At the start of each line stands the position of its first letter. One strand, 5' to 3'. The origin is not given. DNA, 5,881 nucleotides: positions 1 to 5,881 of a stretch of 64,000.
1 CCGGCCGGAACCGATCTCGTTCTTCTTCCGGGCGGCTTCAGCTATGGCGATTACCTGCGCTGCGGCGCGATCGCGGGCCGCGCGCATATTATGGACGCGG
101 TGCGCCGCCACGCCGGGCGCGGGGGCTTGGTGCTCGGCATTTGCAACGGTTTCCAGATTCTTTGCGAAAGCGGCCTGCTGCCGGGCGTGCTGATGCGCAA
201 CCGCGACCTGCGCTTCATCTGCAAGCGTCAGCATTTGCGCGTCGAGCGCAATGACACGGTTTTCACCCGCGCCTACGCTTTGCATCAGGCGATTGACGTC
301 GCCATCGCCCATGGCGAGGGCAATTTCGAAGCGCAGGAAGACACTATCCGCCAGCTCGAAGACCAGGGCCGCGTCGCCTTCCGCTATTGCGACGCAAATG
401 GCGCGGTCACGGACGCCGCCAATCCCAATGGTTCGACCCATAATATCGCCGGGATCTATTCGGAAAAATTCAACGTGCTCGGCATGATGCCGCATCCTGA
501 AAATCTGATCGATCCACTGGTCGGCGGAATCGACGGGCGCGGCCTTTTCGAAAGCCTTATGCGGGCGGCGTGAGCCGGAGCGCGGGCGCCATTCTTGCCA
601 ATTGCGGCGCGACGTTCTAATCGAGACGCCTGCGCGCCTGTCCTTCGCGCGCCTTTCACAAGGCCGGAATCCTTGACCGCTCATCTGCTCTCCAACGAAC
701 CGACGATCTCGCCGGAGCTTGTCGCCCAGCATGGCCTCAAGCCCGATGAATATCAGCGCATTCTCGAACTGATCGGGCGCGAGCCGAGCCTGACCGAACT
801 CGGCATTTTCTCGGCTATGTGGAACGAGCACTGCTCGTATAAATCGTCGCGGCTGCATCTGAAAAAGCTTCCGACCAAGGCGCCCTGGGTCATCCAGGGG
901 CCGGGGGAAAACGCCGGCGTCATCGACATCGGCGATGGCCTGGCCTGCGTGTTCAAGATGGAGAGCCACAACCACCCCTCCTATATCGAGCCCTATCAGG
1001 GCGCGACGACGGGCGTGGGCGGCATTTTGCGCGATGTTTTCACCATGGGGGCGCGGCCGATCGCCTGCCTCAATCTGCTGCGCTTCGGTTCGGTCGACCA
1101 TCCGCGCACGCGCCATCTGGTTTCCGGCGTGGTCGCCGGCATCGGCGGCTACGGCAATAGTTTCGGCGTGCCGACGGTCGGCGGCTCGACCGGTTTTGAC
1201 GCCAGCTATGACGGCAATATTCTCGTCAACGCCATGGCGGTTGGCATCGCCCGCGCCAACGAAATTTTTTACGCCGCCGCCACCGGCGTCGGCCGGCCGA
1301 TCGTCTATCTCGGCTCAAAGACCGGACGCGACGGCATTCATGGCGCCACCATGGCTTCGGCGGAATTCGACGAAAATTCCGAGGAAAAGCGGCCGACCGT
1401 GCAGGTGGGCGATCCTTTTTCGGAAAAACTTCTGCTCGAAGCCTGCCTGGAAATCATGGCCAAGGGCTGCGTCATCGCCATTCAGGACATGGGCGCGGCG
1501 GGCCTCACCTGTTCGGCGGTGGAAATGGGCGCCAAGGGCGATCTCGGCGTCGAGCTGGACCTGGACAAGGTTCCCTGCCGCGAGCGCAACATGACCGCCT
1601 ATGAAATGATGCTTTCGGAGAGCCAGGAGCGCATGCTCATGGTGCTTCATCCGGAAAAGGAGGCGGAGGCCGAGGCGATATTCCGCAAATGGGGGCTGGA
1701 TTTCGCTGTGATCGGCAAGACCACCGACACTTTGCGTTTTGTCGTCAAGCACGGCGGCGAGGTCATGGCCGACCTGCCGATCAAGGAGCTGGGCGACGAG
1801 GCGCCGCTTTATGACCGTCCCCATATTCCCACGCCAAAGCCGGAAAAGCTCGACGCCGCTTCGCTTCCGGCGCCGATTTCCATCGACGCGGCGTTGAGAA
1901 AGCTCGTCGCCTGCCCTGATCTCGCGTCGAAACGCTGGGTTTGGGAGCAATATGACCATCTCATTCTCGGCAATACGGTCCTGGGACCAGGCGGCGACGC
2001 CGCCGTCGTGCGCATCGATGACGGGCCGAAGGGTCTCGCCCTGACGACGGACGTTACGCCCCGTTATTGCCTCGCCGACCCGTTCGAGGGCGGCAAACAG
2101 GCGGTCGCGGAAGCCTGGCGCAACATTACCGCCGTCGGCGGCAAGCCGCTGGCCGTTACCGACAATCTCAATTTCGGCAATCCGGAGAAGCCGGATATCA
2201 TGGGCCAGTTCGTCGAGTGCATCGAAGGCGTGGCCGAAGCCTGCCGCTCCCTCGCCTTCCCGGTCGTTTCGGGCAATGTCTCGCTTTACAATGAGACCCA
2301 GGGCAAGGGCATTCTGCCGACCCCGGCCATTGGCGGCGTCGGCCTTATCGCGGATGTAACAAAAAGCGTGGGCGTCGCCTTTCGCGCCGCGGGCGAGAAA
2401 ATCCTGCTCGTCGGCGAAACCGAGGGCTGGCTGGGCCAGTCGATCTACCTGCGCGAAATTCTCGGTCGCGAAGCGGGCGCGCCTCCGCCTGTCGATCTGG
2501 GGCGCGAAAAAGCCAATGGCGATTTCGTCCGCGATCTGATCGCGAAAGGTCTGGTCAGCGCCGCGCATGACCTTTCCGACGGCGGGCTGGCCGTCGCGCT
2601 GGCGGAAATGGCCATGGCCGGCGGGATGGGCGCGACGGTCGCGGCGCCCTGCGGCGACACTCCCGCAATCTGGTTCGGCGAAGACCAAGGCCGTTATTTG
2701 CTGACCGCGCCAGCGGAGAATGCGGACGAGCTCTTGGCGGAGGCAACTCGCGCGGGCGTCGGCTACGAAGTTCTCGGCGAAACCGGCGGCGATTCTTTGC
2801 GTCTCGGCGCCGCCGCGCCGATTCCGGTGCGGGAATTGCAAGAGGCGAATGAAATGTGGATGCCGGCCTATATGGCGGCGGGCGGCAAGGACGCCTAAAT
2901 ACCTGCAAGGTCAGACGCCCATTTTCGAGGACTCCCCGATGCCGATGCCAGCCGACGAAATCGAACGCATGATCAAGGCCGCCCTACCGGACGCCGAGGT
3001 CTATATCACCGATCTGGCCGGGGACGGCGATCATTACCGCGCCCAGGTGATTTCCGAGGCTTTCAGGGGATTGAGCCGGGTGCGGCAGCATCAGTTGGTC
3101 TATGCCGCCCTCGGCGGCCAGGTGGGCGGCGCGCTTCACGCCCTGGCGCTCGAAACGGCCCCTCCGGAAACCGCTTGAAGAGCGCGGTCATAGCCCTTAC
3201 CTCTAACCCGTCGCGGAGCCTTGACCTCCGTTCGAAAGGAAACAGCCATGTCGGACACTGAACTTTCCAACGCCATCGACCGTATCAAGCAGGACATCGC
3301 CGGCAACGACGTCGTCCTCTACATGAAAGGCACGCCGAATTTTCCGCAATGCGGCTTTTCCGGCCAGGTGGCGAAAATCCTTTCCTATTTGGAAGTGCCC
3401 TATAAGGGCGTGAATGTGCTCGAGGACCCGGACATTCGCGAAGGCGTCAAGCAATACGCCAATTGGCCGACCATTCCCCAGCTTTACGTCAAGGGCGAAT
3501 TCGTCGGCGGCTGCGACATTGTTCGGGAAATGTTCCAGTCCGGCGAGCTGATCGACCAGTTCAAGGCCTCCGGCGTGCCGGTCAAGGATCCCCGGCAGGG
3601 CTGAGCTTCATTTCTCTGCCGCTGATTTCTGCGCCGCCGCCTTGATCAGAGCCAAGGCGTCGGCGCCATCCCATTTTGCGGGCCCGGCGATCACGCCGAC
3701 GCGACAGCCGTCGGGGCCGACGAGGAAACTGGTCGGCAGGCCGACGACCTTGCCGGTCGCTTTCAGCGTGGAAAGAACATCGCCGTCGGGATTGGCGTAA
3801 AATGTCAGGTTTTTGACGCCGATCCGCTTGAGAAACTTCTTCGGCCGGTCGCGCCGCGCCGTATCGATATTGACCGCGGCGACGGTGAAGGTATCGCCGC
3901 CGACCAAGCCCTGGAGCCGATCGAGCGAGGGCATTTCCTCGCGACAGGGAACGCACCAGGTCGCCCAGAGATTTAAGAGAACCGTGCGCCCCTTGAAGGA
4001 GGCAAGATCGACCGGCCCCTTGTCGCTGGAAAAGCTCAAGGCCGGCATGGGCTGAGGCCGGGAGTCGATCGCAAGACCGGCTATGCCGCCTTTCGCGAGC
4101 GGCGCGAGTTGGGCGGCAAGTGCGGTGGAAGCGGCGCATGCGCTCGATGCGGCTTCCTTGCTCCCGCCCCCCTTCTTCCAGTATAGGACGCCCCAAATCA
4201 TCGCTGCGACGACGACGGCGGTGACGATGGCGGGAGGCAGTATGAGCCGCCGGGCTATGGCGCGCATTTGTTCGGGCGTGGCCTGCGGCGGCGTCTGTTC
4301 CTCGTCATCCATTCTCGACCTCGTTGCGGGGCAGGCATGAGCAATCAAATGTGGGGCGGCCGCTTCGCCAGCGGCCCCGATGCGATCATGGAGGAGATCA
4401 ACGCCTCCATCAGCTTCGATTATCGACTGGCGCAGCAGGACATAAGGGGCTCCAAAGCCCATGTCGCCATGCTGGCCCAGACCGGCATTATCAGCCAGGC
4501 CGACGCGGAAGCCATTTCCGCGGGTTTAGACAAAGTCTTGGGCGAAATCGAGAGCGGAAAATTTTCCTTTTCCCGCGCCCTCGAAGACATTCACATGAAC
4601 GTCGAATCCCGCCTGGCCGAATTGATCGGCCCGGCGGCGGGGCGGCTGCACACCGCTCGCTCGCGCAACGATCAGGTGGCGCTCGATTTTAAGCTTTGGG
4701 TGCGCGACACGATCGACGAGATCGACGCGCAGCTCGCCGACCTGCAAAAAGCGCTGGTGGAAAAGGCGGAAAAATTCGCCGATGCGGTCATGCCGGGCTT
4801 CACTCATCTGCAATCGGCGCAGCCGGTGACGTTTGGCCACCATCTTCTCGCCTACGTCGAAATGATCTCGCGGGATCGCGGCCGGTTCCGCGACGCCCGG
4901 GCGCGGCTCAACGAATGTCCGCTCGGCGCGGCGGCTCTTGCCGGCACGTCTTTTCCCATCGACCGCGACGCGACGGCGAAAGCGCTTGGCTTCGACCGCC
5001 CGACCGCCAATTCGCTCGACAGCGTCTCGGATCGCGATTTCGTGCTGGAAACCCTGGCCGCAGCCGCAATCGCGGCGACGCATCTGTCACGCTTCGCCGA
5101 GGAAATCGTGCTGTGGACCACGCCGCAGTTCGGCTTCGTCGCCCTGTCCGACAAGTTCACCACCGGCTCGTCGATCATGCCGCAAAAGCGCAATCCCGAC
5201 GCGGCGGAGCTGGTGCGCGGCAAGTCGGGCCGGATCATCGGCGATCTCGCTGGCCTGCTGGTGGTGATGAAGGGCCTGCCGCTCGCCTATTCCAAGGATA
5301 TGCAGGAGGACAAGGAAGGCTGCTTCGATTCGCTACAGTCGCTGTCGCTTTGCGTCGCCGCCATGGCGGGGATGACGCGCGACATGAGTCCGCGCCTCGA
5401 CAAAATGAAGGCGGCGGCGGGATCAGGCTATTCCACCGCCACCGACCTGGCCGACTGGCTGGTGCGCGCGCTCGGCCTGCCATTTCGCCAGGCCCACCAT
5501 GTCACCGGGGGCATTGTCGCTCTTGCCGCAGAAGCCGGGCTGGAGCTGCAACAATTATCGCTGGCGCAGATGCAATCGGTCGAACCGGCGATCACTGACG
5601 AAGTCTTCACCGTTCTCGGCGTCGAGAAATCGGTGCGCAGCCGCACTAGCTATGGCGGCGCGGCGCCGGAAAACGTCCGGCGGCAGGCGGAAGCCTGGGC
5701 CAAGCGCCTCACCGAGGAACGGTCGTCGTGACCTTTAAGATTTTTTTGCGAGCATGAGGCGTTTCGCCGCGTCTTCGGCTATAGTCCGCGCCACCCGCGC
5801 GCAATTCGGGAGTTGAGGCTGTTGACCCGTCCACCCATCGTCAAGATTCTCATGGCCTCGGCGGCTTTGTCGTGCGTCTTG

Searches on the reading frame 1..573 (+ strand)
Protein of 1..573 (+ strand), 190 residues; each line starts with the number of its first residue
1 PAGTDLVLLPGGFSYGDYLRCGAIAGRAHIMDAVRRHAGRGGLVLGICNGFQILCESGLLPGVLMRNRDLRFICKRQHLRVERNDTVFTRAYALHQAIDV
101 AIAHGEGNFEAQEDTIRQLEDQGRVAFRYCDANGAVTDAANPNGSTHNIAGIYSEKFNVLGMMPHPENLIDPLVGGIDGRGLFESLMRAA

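Call 34: search_protein_families(library=ncbifam, proteins=[window:1-573:+], max_evalue=1e-10)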
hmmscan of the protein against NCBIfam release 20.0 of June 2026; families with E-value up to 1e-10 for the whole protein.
window:1-573:+ (190 aa): 6 families
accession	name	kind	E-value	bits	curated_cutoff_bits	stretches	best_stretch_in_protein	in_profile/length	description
NF002957.0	PRK03619.1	equivalog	1e-82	276.8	212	1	3-188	41-218/222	phosphoribosylformylglycinamidine synthase subunit PurQ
TIGR01737.1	FGAM_synth_I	equivalog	1.3e-76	256.9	177.8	1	4-188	41-226/228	phosphoribosylformylglycinamidine synthase I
NF002252.0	PRK01175.1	equivalog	1.6e-39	135.6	298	1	5-168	50-227/261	phosphoribosylformylglycinamidine synthase subunit PurQ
TIGR01857.1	FGAM-synthase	equivalog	4.5e-28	97.3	1057.05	1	4-180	1032-1226/1239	phosphoribosylformylglycinamidine synthase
NF003672.0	PRK05297.1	equivalog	4e-25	87.6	783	1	8-169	1086-1259/1290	phosphoribosylformylglycinamidine synthase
TIGR01735.1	FGAM_synt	equivalog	1.5e-24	85.6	1123.05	1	9-169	1103-1277/1307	phosphoribosylformylglycinamidine synthase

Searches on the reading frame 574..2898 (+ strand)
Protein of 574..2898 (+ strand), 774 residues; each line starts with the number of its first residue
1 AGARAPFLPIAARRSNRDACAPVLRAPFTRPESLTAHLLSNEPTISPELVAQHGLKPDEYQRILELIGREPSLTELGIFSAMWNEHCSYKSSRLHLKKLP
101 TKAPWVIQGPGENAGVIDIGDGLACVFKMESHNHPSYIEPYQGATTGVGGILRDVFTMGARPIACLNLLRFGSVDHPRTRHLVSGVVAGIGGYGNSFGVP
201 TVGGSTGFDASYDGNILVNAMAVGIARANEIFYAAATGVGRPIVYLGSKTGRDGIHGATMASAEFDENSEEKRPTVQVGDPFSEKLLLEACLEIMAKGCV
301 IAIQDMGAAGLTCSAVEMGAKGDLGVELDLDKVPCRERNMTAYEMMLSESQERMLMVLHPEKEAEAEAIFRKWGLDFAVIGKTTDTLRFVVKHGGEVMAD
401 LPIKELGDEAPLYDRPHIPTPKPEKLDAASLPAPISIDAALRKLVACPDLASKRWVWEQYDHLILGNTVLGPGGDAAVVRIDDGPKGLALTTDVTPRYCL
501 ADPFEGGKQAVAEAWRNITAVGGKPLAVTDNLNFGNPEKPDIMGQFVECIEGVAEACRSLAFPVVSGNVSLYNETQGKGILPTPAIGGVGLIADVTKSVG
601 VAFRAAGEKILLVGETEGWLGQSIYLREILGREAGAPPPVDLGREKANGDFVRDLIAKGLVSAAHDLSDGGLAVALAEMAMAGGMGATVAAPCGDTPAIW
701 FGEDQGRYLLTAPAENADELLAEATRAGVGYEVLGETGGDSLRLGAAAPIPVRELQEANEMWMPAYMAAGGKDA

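Call 34: search_protein_families(library=ncbifam, proteins=[window:574-2898:+], max_evalue=1e-10)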
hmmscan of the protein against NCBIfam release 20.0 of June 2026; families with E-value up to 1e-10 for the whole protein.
window:574-2898:+ (774 aa): 11 families
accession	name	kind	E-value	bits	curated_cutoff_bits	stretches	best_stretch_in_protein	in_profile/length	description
NF002290.1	PRK01213.1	equivalog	0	1033.5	648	1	55-766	1-722/723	phosphoribosylformylglycinamidine synthase subunit PurL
TIGR01736.1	FGAM_synth_II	equivalog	4.2e-286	951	525.75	1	55-763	1-714/718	phosphoribosylformylglycinamidine synthase subunit PurL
NF010690.0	PRK14090.1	equivalog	4e-122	408.5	1047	1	63-593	6-501/601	phosphoribosylformylglycinamidine synthase subunit PurL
NF003672.0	PRK05297.1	equivalog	3.2e-50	170.7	783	1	125-735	287-953/1290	phosphoribosylformylglycinamidine synthase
TIGR01735.1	FGAM_synt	equivalog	4e-40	137.2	1123.05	1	124-730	288-962/1307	phosphoribosylformylglycinamidine synthase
TIGR01857.1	FGAM-synthase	equivalog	3.5e-33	114.3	1057.05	1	125-694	314-886/1239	phosphoribosylformylglycinamidine synthase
TIGR03267.1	methan_mark_2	hypoth_equivalog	1.1e-23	83.8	365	1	106-395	39-307/323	methanogenesis marker 2 protein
TIGR04049.1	AIR_rel_sll0787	hypoth_equivalog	1.8e-19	69.9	321.3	0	469-736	39-289/318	sll0787 family AIR synthase-like protein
TIGR00476.1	selD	equivalog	2.2e-16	59.9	125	0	101-354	35-273/311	selenide, water dikinase SelD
TIGR01379.1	thiL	equivalog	2.4e-15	56.3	184.15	0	106-395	19-306/320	thiamine-phosphate kinase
TIGR01739.1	tegu_FGAM_synt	hypoth_equivalog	2.5e-14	52.2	716.1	0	648-735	760-847/1206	herpesvirus tegument protein/v-FGAM-synthase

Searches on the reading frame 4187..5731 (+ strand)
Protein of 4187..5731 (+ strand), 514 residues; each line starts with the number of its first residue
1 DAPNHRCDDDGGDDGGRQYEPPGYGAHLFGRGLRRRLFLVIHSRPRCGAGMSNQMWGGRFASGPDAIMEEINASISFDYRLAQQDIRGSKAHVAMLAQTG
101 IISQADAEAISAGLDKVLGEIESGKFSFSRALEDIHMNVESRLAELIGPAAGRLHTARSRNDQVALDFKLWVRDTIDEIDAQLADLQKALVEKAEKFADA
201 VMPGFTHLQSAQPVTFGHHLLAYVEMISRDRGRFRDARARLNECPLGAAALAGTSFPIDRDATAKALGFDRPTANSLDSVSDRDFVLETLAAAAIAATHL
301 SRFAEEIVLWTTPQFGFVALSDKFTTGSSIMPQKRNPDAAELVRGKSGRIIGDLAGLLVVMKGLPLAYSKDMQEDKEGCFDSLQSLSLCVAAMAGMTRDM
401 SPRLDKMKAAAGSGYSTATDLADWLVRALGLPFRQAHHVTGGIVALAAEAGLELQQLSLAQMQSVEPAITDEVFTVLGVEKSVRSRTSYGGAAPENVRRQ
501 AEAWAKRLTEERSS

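Call 34: search_protein_families(library=ncbifam, proteins=[window:4187-5731:+], max_evalue=1e-10)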
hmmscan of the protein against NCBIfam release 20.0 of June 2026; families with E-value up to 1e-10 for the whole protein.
window:4187-5731:+ (514 aa): 16 families
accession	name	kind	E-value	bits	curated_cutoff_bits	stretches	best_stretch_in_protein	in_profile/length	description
TIGR00838.1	argH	equivalog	5.9e-184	612.3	279.5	1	55-507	1-453/455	argininosuccinate lyase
NF008964.0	PRK12308.1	equivalog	4.9e-157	524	657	1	55-513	3-461/624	argininosuccinate lyase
NF002563.0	PRK02186.1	subfamily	1.3e-75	255.3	625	1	86-456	442-812/890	argininosuccinate lyase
NF052535.1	CoM_syn_XcbC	exception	1.2e-72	245.3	575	1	59-512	11-469/495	2-phosphosulfolactate phosphatase XcbC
NF005218.0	PRK06705.1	equivalog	2.3e-56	191.6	883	1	86-499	42-462/502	argininosuccinate lyase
NF005000.0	PRK06389.1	equivalog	1.7e-29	103.2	388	1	69-419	19-361/434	argininosuccinate lyase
TIGR02426.1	protocat_pcaB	equivalog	8.3e-25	87.4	355.75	1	93-360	32-298/338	3-carboxy-cis,cis-muconate cycloisomerase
TIGR00928.1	purB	equivalog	1.2e-22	80.3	326.2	1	133-350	71-290/436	adenylosuccinate lyase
NF008909.0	PRK12273.1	subfamily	2e-22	79.7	510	1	156-352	139-344/474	aspartate ammonia-lyase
NF006500.1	PRK08937.2-4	subfamily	2.3e-22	79.4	626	1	166-344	113-293/448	adenylosuccinate lyase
NF052536.2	CoM_syn_XcbD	exception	3.6e-20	72.1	600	1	166-484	113-433/443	3-sulfopropionylcysteine synthase XcbD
NF006554.0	PRK09053.1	equivalog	5e-20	71.7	595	1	164-361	113-312/453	3-carboxy-cis,cis-muconate cycloisomerase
TIGR00839.1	aspA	equivalog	1.2e-17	64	681.2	1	155-353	133-340/468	aspartate ammonia-lyase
NF011092.0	PRK14515.1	subfamily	2.4e-14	53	876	1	146-353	134-349/479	aspartate ammonia-lyase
TIGR00979.1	fumC_II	equivalog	5.2e-14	51.9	664.75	1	178-354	156-341/458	class II fumarate hydratase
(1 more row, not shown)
